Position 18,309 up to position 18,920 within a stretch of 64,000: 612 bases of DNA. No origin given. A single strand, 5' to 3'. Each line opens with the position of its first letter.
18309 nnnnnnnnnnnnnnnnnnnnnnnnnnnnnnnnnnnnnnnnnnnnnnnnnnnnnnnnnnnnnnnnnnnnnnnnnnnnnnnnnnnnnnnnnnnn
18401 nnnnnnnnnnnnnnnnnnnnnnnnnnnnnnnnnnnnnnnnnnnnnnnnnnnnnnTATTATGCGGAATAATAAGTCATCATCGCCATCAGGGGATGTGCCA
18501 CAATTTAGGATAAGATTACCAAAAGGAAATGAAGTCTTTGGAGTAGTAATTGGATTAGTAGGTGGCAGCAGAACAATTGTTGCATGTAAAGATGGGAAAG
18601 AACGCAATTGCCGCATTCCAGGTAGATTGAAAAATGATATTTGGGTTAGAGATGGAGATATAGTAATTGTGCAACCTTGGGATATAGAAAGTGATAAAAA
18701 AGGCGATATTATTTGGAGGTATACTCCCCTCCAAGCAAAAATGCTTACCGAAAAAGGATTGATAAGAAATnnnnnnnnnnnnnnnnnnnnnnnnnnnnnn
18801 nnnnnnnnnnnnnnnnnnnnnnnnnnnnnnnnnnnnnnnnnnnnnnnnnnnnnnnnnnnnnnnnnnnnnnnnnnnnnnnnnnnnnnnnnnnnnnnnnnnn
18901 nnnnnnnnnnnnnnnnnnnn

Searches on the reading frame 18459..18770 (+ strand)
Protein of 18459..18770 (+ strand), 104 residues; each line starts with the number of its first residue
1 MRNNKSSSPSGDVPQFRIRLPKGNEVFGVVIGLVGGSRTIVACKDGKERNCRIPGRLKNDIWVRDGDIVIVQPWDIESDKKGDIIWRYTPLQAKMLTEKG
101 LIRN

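Call 28: find_homologous_proteins(query=window:18459-18770:+, max_evalue=1e-10)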
Query seq(104 aa) (104 aa): 200 proteins with E <= 1e-10 among 204 candidates; the best 120 are listed.
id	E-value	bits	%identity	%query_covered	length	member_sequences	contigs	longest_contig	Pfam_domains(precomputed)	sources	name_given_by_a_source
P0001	3.0e-64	232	100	100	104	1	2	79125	PF01176.26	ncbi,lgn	ncbi:MAG: translation initiation factor eIF-1A [Candidatus Micrarchaeota archaeon]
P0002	1.3e-48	181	77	100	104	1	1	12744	PF01176.26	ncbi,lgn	-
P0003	5.0e-46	173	72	95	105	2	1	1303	PF01176.26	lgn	-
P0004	1.5e-45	171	73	98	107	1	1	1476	PF01176.26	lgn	-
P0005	7.1e-45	169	79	95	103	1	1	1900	PF01176.26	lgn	-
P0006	2.8e-44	167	75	98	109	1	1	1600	PF01176.26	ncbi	-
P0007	3.2e-42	161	76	88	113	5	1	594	PF01176.26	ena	-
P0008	3.8e-41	157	74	88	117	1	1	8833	PF01176.26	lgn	-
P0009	3.4e-40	154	73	88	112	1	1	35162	PF01176.26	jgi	jgi:translation initiation factor 1A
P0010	1.9e-38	149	68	89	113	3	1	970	PF01176.26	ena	-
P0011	7.4e-38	147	59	98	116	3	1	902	PF01176.26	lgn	-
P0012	5.4e-37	144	73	83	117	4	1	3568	PF01176.26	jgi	-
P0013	7.4e-37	143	59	97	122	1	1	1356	PF01176.26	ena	-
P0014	6.5e-36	140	66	88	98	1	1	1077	PF01176.26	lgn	-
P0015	1.2e-35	140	63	98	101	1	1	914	PF01176.26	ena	-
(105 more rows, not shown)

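Call 29: find_encoding_contigs(protein=P0002, flank=3000, max_places=3)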
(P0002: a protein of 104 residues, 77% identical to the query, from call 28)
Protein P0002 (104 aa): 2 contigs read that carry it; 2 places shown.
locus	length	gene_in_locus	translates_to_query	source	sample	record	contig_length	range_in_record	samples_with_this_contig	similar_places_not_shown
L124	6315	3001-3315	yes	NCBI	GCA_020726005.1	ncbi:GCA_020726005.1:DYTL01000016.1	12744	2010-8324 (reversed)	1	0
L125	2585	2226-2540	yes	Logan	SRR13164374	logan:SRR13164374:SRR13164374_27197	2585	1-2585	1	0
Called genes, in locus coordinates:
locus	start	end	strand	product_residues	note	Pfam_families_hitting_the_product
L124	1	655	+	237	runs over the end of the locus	PF01026:TatD_DNase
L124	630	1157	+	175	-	PF01936:NYN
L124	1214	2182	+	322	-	-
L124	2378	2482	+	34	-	-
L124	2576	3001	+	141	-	PF01873:eIF-5_eIF-2B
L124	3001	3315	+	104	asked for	PF01176:eIF-1a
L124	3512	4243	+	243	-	PF12728:HTH_17 (faint)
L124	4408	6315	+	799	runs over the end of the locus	PF03104:DNA_pol_B_exo1, PF10108:DNA_pol_B_exo2 (faint), PF00136:DNA_pol_B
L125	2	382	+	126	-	?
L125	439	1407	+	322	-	-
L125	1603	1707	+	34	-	-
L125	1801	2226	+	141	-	PF01873:eIF-5_eIF-2B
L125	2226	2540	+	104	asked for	PF01176:eIF-1a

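Call 30: find_encoding_contigs(protein=P0005, flank=3000, max_places=3)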
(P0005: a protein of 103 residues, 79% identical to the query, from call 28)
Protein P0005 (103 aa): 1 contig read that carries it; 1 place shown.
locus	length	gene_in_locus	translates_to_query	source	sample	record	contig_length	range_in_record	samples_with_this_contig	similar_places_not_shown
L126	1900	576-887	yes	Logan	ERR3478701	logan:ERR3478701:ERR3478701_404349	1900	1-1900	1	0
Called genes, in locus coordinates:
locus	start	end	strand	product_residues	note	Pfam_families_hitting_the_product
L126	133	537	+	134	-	PF01873:eIF-5_eIF-2B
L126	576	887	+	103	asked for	PF01176:eIF-1a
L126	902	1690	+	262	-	PF00069:Pkinase (faint), PF01163:RIO1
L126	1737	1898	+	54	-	?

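Call 31: find_encoding_contigs(protein=P0008, flank=3000, max_places=3)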
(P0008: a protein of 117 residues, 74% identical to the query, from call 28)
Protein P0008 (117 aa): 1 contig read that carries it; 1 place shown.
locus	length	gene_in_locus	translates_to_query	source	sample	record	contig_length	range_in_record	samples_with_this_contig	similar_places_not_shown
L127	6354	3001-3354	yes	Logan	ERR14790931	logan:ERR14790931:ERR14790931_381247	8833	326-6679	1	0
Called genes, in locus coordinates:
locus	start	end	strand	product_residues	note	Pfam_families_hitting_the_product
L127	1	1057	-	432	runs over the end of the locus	PF01979:Amidohydro_1, PF07969:Amidohydro_3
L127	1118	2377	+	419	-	PF05221:AdoHcyase, PF00670:AdoHcyase_NAD, PF02826:2-Hacid_dh_C (weak), PF07991:KARI_N (weak)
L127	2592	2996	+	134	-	PF01873:eIF-5_eIF-2B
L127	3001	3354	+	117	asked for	PF01176:eIF-1a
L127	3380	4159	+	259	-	PF01163:RIO1, PF00069:Pkinase (weak)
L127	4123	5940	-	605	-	PF03485:Arg_tRNA_synt_N, PF00750:tRNA-synt_1d, PF05746:DALR_1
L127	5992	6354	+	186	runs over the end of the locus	PF04191:PEMT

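Call 32: find_encoding_contigs(protein=P0009, flank=3000, max_places=3)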
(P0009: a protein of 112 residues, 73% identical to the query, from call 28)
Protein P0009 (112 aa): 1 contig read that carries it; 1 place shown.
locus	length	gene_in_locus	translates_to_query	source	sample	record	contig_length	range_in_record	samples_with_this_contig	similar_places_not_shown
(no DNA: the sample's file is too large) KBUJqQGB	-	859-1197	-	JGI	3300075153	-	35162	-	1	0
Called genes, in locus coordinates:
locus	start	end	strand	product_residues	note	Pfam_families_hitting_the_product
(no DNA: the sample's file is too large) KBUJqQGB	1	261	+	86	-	?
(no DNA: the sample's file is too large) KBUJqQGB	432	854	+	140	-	PF01873:eIF-5_eIF-2B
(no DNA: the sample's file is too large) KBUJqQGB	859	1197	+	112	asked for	PF01176:eIF-1a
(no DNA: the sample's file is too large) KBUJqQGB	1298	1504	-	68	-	-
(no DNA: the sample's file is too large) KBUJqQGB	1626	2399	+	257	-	-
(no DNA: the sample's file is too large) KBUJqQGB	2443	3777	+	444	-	PF19295:SufBD_N, PF01458:SUFBD_core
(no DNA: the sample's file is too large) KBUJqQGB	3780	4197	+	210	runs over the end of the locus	PF01458:SUFBD_core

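Call 55: find_encoding_contigs(protein=P0001, flank=1000, max_places=3)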
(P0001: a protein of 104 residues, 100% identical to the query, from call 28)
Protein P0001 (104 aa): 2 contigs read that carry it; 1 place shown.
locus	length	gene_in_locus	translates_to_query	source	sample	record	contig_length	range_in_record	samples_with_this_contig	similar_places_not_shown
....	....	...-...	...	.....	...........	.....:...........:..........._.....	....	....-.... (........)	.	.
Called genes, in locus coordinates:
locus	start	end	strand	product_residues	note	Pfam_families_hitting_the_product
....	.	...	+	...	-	?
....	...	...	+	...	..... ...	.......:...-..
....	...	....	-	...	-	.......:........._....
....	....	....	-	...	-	-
